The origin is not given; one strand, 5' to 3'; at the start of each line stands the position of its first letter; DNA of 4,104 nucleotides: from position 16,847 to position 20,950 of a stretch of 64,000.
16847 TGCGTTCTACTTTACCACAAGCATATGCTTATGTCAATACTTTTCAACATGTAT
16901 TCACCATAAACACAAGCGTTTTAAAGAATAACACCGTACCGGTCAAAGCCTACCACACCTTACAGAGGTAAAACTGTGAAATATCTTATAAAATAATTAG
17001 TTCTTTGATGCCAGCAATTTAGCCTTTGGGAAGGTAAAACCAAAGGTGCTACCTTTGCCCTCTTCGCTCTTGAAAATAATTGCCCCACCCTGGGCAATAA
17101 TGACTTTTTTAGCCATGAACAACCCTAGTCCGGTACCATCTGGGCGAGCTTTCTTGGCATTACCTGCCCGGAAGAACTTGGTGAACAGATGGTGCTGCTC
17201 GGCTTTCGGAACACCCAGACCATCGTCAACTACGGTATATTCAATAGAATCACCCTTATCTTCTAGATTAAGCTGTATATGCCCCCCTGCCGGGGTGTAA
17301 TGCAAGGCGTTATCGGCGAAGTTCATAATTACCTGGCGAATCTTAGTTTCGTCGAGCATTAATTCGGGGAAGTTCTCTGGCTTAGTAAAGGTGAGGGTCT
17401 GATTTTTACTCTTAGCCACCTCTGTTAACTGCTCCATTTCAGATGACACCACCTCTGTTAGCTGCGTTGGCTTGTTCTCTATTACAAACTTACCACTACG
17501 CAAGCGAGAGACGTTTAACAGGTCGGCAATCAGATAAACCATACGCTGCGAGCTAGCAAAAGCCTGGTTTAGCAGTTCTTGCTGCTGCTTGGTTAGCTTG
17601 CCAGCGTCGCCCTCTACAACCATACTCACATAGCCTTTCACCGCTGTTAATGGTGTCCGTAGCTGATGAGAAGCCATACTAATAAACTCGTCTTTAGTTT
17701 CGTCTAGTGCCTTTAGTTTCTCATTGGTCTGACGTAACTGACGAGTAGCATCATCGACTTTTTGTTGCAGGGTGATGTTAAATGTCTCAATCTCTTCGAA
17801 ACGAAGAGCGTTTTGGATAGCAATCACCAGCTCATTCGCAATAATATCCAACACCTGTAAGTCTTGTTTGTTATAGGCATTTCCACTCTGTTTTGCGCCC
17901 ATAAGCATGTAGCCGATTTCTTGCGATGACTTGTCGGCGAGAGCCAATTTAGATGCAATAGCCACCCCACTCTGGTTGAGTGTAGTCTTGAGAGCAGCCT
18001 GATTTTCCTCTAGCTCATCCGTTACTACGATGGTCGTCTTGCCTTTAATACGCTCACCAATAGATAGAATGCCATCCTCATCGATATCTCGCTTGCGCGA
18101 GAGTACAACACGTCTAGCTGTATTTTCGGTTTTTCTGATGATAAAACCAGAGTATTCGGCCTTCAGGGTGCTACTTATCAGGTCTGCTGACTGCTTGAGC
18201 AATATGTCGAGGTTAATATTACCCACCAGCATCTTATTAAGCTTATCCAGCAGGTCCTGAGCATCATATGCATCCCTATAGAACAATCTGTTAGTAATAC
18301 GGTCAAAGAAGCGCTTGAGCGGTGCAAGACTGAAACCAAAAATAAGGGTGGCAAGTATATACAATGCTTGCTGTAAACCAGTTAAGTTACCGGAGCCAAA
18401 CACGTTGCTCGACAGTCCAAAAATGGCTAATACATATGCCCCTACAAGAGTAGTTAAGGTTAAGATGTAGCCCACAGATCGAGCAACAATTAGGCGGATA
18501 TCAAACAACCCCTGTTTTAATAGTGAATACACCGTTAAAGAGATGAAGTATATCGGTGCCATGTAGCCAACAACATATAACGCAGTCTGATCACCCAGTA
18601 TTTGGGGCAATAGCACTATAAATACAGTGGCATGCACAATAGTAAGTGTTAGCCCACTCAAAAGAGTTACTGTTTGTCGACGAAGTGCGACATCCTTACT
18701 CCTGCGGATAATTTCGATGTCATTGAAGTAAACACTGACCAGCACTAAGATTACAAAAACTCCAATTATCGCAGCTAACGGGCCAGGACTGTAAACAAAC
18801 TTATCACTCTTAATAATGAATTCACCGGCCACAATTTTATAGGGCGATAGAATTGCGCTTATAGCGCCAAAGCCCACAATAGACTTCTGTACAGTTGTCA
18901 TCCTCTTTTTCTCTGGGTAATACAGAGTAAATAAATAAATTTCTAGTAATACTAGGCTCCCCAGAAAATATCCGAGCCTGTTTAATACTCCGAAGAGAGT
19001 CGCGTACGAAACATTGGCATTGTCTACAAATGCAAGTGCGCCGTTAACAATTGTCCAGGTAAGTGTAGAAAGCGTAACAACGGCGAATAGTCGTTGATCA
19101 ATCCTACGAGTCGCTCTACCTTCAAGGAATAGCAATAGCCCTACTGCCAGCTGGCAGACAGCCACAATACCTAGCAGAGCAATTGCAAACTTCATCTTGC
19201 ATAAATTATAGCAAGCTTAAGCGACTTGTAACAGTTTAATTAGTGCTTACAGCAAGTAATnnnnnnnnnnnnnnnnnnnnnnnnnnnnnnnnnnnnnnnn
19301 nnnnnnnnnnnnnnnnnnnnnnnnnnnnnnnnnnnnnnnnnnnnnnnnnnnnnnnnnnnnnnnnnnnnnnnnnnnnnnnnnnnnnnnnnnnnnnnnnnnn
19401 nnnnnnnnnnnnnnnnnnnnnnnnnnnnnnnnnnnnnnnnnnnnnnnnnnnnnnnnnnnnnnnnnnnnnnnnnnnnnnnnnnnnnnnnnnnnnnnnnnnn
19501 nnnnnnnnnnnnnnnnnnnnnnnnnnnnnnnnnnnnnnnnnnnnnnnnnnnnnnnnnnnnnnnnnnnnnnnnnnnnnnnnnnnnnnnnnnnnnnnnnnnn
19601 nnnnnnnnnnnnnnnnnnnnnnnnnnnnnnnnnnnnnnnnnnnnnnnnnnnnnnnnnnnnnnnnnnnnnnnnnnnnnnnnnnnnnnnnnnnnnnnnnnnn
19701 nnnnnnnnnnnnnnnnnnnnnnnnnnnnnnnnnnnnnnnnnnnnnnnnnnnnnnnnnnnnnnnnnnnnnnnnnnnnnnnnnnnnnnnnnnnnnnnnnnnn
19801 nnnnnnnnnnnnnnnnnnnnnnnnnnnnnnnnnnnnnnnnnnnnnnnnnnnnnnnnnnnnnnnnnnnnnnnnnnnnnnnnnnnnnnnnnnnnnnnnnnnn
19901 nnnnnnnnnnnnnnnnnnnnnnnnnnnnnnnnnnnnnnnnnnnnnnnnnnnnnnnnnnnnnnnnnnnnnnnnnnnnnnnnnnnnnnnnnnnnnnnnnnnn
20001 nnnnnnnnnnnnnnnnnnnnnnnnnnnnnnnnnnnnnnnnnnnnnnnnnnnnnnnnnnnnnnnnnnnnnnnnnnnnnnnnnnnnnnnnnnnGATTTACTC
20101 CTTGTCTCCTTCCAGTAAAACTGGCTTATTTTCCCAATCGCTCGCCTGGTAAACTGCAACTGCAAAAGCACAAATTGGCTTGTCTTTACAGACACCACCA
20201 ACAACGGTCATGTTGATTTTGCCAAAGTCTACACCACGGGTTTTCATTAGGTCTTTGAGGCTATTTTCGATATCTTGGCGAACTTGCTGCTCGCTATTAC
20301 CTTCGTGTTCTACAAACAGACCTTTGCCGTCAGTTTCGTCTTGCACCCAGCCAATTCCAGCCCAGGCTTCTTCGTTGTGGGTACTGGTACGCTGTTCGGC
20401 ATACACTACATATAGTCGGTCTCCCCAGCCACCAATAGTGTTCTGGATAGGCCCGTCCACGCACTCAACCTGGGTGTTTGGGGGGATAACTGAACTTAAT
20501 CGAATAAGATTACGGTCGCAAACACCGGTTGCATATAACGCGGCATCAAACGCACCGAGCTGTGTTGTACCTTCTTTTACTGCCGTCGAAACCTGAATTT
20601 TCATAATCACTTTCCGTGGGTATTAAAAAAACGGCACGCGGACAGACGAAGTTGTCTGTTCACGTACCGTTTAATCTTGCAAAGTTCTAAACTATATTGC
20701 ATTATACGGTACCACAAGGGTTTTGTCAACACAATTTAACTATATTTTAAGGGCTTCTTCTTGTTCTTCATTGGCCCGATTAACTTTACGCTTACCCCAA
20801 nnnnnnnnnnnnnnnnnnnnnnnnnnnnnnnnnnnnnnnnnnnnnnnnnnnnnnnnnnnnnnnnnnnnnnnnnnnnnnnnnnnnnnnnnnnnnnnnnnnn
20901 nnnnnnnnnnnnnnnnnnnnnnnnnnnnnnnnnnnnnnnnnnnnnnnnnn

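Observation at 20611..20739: Perfect consensus promoter followed by a terminator-like hairpin plus U7 directly upstream of pdaD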

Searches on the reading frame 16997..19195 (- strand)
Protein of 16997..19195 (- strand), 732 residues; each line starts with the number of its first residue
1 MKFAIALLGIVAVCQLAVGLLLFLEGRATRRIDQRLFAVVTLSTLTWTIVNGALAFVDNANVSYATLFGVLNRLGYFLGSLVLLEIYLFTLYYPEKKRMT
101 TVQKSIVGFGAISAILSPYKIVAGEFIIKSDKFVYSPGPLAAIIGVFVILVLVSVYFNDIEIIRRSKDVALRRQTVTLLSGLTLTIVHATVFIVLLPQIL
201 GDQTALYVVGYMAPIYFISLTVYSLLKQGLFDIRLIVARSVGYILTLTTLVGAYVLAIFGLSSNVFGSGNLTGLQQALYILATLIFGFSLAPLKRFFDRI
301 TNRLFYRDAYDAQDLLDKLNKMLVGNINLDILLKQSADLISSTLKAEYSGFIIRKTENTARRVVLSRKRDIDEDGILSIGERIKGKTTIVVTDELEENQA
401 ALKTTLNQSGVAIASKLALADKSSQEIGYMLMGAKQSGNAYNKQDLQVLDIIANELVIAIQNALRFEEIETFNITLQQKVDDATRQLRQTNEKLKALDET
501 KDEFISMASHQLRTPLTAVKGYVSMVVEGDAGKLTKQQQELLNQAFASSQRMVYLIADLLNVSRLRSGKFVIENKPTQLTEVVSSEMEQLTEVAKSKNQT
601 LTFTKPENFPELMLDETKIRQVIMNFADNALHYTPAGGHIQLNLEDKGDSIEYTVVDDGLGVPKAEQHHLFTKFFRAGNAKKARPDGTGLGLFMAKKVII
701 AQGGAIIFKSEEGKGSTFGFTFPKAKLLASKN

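Call 6: search_protein_families(library=pfam, proteins=[window:16997-19195:-])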
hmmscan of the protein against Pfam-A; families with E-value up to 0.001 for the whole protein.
window:16997-19195:- (732 aa): 2 families
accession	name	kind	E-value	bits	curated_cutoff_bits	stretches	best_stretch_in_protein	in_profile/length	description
PF02518.31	HATPase_c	-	2.9e-24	86.1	26.4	1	615-725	2-110/111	Histidine kinase-, DNA gyrase B-, and HSP90-like ATPase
PF00512.31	HisKA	-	4e-17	62.5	26.9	1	501-568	2-66/66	His Kinase A (phospho-acceptor) domain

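Call 31: search_protein_families(library=ncbifam, proteins=[window:16997-19195:-], max_evalue=0.01)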
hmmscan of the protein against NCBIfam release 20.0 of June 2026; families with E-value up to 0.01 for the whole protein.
window:16997-19195:- (732 aa): 75 families (the best 25 are shown)
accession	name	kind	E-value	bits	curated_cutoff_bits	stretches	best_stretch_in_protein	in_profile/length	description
NF046044.1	PnpS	equivalog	3.4e-53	181.1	400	1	453-723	124-390/390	two-component system histidine kinase PnpS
NF033092.0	HK_WalK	equivalog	7.5e-51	173.4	725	1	496-723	367-593/594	cell wall metabolism sensor histidine kinase WalK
TIGR02966.1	phoR_proteo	equivalog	2.4e-48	164.9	334.2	1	491-722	104-333/333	phosphate regulon sensor histidine kinase PhoR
NF006800.0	PRK09303.1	equivalog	3e-48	164.7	342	1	476-723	126-376/383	histidine kinase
TIGR02956.1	TMAO_torS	equivalog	4.5e-43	147.5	676.5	1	466-723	415-681/967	TMAO reductase system sensor histidine kinase/response regulator TorS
NF011874.0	PRK15347.1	equivalog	3.3e-40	138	852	1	475-724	372-614/921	two component system sensor kinase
NF008318.0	PRK11107.1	equivalog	3.3e-39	134.6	890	1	472-723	250-517/920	two-component sensor histidine kinase BarA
NF040691.1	MtrAB_MtrB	equivalog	1.4e-38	133.2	450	1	476-725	246-493/507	MtrAB system histidine kinase MtrB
NF038297.2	hybrid_HK_HrmK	equivalog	3.1e-38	131.8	725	1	412-726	149-459/607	hybrid histidine kinase/response regulator HrmK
NF041735.1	hist_kin_RppB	equivalog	6.9e-38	130.6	400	1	502-722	217-437/438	two-component system sensor histidine kinase RppB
NF041880.1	EPS_EpsF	equivalog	4.4e-37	127.7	900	1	479-721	256-490/492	response regulator EpsF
NF047874.1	MASE3_PAS_HK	subfamily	5.6e-37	127.8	560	1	439-728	334-628/655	MASE3 domain-containing sensor histidine kinase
NF008302.0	PRK11091.1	equivalog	7.1e-37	127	838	1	488-722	270-503/779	aerobic respiration two-component sensor histidine kinase ArcB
NF033091.0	HK_VanS_ACDEFG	equivalog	9e-37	126.7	400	1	475-714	48-285/293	vancomycin resistance histidine kinase VanS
NF033093.1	HK_VicK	exception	1e-35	123.3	680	1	498-725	206-436/448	cell wall metabolism sensor histidine kinase VicK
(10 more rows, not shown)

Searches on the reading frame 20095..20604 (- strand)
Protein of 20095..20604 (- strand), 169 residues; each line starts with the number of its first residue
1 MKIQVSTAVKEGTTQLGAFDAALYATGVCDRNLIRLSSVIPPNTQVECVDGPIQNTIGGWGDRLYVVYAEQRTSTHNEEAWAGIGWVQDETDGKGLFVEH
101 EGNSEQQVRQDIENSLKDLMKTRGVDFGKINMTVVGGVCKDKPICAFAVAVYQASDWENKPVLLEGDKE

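Call 6: search_protein_families(library=pfam, proteins=[window:20095-20604:-])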
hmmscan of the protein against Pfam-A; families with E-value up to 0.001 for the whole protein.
window:20095-20604:- (169 aa): 1 family
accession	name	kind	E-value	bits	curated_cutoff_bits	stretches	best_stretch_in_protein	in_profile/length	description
PF01862.21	PvlArgDC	-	1.7e-23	83.7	22.7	1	2-152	4-160/161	Pyruvoyl-dependent arginine decarboxylase (PvlArgDC)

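Call 7: search_protein_families(library=ncbifam, proteins=[window:20095-20604:-])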
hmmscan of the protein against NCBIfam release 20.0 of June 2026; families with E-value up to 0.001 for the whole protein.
window:20095-20604:- (169 aa): 2 families
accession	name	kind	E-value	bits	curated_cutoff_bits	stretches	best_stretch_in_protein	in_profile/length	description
TIGR00286.1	TIGR00286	equivalog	2.6e-16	59.7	106.95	1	2-152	5-150/152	pyruvoyl-dependent arginine decarboxylase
NF009064.0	PRK12398.1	equivalog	1.6e-06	28.2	207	1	9-123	16-131/165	pyruvoyl-dependent arginine decarboxylase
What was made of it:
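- On Pyruvoyl-dependent arginine decarboxylase (PdaD): TIGR00286 scores 59.7 bits against a cut-off of 106.95, and NF009064 scores 28.2 against 207 (call 7).
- Checked: The 'pdaD' label is supported at family level only: Pfam PF01862 scores 83.7 bits against a cut-off of 22.7 (call 6), but the protein is below both NCBIfam equivalog cut-offs (call 7).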

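Call 9: find_homologous_proteins(query=window:20095-20604:-, max_evalue=1e-10)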
Query window:20095-20604:- (169 aa): 2595 proteins with E <= 1e-10 among 2610 candidates; the best 120 are listed.
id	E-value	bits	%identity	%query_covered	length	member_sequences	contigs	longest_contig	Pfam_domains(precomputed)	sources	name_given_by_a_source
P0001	9.9e-109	379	99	100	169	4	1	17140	PF01862.22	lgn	-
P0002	2.9e-95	335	89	100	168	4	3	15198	PF01862.22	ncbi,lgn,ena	-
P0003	1.5e-92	326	88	97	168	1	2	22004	PF01862.22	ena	-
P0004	4.3e-92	324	86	99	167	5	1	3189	PF01862.22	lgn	-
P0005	5.3e-92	324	87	98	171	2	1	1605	PF01862.22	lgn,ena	-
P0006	3.0e-89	315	84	99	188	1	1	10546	PF01862.22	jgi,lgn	jgi:arginine decarboxylase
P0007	2.0e-80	286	78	98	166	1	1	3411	PF01862.22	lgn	-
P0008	2.7e-79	283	77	97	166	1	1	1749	PF01862.22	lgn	-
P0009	4.7e-77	275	75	98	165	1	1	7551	PF01862.22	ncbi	-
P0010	1.3e-75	271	69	99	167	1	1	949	PF01862.22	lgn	-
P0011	3.6e-75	269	76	94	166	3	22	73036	PF01862.22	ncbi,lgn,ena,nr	ncbi:pyruvoyl-dependent arginine decarboxylase [Candidatus Saccharibacteria bacterium]|nr:pyruvoyl-d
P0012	8.3e-62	226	62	97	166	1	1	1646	PF01862.22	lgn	-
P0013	1.8e-60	222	63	97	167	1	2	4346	PF01862.22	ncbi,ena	-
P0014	2.2e-60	221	64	98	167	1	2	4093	PF01862.22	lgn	-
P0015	3.5e-60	221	66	93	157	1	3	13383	PF01862.22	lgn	-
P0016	4.1e-60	220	62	98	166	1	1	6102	PF01862.22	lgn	-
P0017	4.3e-60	220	64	97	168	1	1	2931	PF01862.22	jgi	jgi:arginine decarboxylase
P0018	6.4e-60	220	62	98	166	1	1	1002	PF01862.22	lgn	-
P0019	1.2e-59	219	64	96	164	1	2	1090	PF01862.22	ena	-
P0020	1.3e-59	219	63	98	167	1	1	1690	PF01862.22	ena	-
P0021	1.7e-59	218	61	97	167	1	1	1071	PF01862.22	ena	-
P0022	2.0e-59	218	62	98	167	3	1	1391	PF01862.22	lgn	-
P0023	3.2e-59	217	64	93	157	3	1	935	PF01862.22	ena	-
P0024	3.4e-59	217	61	97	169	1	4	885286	PF01862.22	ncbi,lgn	-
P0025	3.6e-59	217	62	96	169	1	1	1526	PF01862.22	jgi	jgi:arginine decarboxylase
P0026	4.4e-59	217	62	97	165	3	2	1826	PF01862.22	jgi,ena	-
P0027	5.5e-59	217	63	98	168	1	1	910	PF01862.22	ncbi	-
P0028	5.8e-59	217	61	96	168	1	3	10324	PF01862.22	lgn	-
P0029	7.8e-59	216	62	98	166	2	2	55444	PF01862.22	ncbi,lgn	-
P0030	9.2e-59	216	61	97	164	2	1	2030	PF01862.22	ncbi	-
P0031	1.1e-58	216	65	94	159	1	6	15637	PF01862.22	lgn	-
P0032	1.1e-58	216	63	95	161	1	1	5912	PF01862.22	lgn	-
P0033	1.1e-58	216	66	88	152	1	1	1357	PF01862.22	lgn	-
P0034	1.3e-58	215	63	95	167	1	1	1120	PF01862.22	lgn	-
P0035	1.4e-58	215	61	97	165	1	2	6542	PF01862.22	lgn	-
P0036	1.6e-58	215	60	95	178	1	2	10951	PF01862.22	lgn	-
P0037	1.6e-58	215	60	97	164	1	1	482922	PF01862.22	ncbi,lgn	-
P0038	1.7e-58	215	60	97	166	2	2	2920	PF01862.22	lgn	-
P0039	1.8e-58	215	61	98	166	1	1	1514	PF01862.22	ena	-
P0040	2.1e-58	215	64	95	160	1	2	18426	PF01862.22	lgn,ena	-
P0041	2.2e-58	215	58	98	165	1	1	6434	PF01862.22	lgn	-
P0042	2.4e-58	215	61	98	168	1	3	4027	PF01862.22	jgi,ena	-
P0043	2.6e-58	215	64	98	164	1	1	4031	PF01862.22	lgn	-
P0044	2.7e-58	214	64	95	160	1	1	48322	PF01862.22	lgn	-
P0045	2.9e-58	214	62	94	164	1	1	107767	PF01862.22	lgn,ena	-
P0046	3.0e-58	214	60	98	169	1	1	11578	PF01862.22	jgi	jgi:arginine decarboxylase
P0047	3.9e-58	214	64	94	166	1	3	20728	PF01862.22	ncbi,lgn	-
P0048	4.6e-58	214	62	97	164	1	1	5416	PF01862.22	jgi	jgi:arginine decarboxylase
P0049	4.8e-58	214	58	98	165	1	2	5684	PF01862.22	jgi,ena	-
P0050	4.9e-58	214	64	95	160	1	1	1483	PF01862.22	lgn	-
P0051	7.2e-58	213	62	97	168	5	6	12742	PF01862.22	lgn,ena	-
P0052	7.2e-58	213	62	97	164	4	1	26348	PF01862.22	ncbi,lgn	-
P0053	7.5e-58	213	61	98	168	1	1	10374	PF01862.22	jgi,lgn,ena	-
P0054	8.5e-58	213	60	98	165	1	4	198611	PF01862.22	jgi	jgi:arginine decarboxylase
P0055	9.5e-58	213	61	95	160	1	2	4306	PF01862.22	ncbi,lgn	-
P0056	9.5e-58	213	61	97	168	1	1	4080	PF01862.22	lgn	-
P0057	9.9e-58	213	60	97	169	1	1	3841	PF01862.22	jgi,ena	-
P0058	1.0e-57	213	64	95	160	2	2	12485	PF01862.22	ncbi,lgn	-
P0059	1.3e-57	212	61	97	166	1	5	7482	PF01862.22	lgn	-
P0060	1.5e-57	212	62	94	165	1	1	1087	PF01862.22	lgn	-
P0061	1.6e-57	212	58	99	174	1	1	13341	PF01862.22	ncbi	-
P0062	1.9e-57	212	56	100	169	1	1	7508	PF01862.22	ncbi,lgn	-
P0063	2.0e-57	212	64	95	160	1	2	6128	PF01862.22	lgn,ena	-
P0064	2.1e-57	212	62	98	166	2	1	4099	PF01862.22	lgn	-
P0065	2.4e-57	211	60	97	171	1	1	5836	PF01862.22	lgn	-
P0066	3.2e-57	211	61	98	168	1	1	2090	PF01862.22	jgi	jgi:arginine decarboxylase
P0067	3.3e-57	211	61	98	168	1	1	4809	PF01862.22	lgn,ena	-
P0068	3.6e-57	211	64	94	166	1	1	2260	PF01862.22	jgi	-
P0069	3.7e-57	211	58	98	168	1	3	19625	PF01862.22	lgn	-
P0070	3.8e-57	211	61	96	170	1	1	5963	PF01862.22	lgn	-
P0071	3.9e-57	211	60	97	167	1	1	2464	PF01862.22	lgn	-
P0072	4.1e-57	211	60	97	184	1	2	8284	PF01862.22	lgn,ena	-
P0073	4.4e-57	210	62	99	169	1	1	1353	PF01862.22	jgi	jgi:arginine decarboxylase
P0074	5.3e-57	210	62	94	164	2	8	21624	PF01862.22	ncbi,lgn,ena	-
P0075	6.2e-57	210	59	98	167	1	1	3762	PF01862.22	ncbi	-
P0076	6.3e-57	210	62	95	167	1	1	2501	PF01862.22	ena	-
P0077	6.3e-57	210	62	95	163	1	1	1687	PF01862.22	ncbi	-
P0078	6.5e-57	210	60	98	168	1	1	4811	PF01862.22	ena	-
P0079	6.6e-57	210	62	96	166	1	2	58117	PF01862.22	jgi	jgi:arginine decarboxylase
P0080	6.7e-57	210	61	97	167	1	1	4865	PF01862.22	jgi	jgi:arginine decarboxylase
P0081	6.9e-57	210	59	97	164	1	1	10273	PF01862.22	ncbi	-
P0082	7.3e-57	210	60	97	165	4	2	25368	PF01862.22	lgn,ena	-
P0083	7.7e-57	210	58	99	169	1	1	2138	PF01862.22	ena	-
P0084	8.0e-57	210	59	98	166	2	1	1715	PF01862.22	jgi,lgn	jgi:arginine decarboxylase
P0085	8.3e-57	210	60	97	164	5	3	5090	PF01862.22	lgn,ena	-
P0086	8.6e-57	210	62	93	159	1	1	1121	PF01862.22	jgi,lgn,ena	-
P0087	9.2e-57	209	62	94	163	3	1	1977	PF01862.22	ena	-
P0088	1.0e-56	209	61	97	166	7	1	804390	PF01862.22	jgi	jgi:arginine decarboxylase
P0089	1.0e-56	209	57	99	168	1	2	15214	PF01862.22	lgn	-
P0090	1.1e-56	209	59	97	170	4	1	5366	PF01862.22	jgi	-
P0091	1.1e-56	209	61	97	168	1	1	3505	PF01862.22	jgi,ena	-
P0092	1.2e-56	209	59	98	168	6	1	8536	PF01862.22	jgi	jgi:arginine decarboxylase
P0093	1.2e-56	209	61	99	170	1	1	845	PF01862.22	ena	-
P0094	1.3e-56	209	60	98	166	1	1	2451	PF01862.22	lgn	-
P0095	1.3e-56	209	61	95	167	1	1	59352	PF01862.22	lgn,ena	-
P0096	1.3e-56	209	62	95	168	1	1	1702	PF01862.22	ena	-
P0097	1.3e-56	209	59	99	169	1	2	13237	PF01862.22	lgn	-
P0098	1.4e-56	209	60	97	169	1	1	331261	PF01862.22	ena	-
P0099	1.5e-56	209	60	98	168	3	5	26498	PF01862.22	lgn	-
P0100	1.5e-56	209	61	97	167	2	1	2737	PF01862.22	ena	-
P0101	1.6e-56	209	64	94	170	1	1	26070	PF01862.22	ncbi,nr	ncbi:MAG TPA: pyruvoyl-dependent arginine decarboxylase [Candidatus Saccharimonadales bacterium]|nr:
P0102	1.6e-56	209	60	98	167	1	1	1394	PF01862.22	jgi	jgi:arginine decarboxylase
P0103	1.6e-56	209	61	94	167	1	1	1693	PF01862.22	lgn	-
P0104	1.7e-56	209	61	94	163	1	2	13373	PF01862.22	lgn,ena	-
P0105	1.9e-56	208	60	98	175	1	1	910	PF01862.22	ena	-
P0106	1.9e-56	208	62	94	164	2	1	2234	PF01862.22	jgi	-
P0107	2.0e-56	208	58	97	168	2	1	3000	PF01862.22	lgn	-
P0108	2.0e-56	208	61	96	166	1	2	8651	PF01862.22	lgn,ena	-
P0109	2.1e-56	208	59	97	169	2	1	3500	PF01862.22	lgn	-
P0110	2.3e-56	208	59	97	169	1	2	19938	PF01862.22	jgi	jgi:arginine decarboxylase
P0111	2.3e-56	208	61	98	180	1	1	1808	PF01862.22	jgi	jgi:arginine decarboxylase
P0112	2.4e-56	208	61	95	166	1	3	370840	PF01862.22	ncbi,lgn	-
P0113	2.4e-56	208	62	96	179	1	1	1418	PF01862.22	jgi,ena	-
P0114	2.5e-56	208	62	94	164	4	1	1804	PF01862.22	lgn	-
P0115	2.5e-56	208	62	94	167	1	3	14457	PF01862.22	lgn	-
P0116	2.5e-56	208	60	96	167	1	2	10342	PF01862.22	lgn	-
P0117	2.6e-56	208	59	98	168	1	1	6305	PF01862.22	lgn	-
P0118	2.7e-56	208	64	96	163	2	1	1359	PF01862.22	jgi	jgi:arginine decarboxylase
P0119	2.7e-56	208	61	98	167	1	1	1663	PF01862.22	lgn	-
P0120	2.7e-56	208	60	97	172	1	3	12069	PF01862.22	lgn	-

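Call 11: find_related_loci(query=A1, collection=genome_contigs, flank=3000)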
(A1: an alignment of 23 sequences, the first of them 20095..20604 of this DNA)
Query A1 (169 aa) in genome_contigs; peptide patterns used: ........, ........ (x = any residue, [..] = any of these).
253 stretches matched a pattern; 238 encode a relative of the query (tblastn E <= 1e-3); the best 80 are kept; 80 distinct loci.
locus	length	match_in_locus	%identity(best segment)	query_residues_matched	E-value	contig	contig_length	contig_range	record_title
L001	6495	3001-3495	88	1-165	1e-98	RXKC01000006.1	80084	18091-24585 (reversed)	MAG: Candidatus Saccharibacteria bacterium isolate AWTP1-31 sample_9_scaffold_25, whole genome shotgun sequence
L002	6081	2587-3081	75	1-165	1e-83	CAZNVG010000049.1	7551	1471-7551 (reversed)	MAG TPA_asm: uncultured Candidatus Saccharibacteria bacterium isolate SRP342105_co1_34 genome assembly, contig: NODE_136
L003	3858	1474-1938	77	5-159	2e-80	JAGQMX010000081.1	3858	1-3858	MAG: Candidatus Saccharibacteria bacterium isolate HKST-UBA53 2011-04-20_1_(paired)_contig_303967, whole genome shotgun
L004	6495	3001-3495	62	1-165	5e-66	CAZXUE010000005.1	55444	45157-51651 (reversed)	MAG TPA_asm: uncultured Candidatus Saccharibacteria bacterium isolate SRP285395_co1_531 genome assembly, contig: NODE_69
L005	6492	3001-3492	60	1-164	4e-66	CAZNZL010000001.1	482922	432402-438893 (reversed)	MAG TPA_asm: uncultured Candidatus Saccharibacteria bacterium isolate SRP144015_co1_12 genome assembly, contig: NODE_4_l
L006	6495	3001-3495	62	1-165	7e-66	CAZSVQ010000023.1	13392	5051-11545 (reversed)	MAG TPA_asm: uncultured Candidatus Saccharibacteria bacterium isolate SRP286056_co1_90 genome assembly, contig: NODE_581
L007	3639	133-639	56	1-169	7e-66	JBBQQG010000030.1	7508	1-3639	MAG: Candidatus Saccharimonadales bacterium isolate Co_metawrap_1565 Cmw_1565_k141_512071_length_7508_cov_8.9957, whole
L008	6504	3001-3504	61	1-164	2e-65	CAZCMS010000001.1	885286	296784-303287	MAG TPA_asm: uncultured Candidatus Saccharibacteria bacterium isolate SRP193066_co1_124 genome assembly, contig: NODE_5_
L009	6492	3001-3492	62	1-164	2e-65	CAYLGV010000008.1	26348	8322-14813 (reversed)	MAG TPA_asm: uncultured Candidatus Saccharibacteria bacterium isolate SRP296810_co1_372 genome assembly, contig: NODE_17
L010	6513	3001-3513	58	1-167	5e-65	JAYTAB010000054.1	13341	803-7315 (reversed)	MAG: Candidatus Saccharibacteria bacterium isolate GFS_1377 GFS_1377_53, whole genome shotgun sequence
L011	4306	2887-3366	61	1-160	6e-65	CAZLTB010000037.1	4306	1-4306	MAG TPA_asm: uncultured Candidatus Saccharibacteria bacterium isolate SRP200132_co1_495 genome assembly, contig: NODE_41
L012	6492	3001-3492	62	1-164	7e-65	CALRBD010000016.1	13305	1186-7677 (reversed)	MAG: uncultured Candidatus Saccharimonas sp. isolate RH-23may17-1275 genome assembly, contig: RH-23may17-C36003, whole g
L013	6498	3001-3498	60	1-165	2e-64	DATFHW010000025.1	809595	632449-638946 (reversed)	MAG TPA_asm: Candidatus Saccharimonadales bacterium isolate SMAG_U8699 k141_2568195, whole genome shotgun sequence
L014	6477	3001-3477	62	1-159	2e-64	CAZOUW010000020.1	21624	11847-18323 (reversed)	MAG TPA_asm: uncultured Candidatus Saccharibacteria bacterium isolate SRP133034_co1_52 genome assembly, contig: NODE_230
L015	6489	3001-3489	60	1-163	5e-64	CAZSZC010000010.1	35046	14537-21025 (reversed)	MAG TPA_asm: uncultured Candidatus Saccharibacteria bacterium isolate SRP298887_co1_348 genome assembly, contig: NODE_94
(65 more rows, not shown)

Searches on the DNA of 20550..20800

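Call 8: search_rna_families(source=window, start=20550, end=20800, threshold=evalue, max_evalue=10)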
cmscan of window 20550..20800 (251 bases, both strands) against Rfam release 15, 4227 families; matches with E-value up to 10: 3.
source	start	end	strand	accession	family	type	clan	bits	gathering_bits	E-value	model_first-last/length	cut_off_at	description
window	20710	20776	-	RF01179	snoU83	Gene; snRNA; snoRNA; CD-box;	-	16.2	50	3.6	1-84/84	no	Small nucleolar RNA U83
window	20631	20749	-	RF02376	antisense_SR1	Gene; sRNA;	-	11.6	45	4.2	1-210/210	no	SR1 sRNA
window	20709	20800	-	RF02687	RAGATH-8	Gene; sRNA;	-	10.6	86.7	0.95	63-276/276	5'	RAGATH-8 RNA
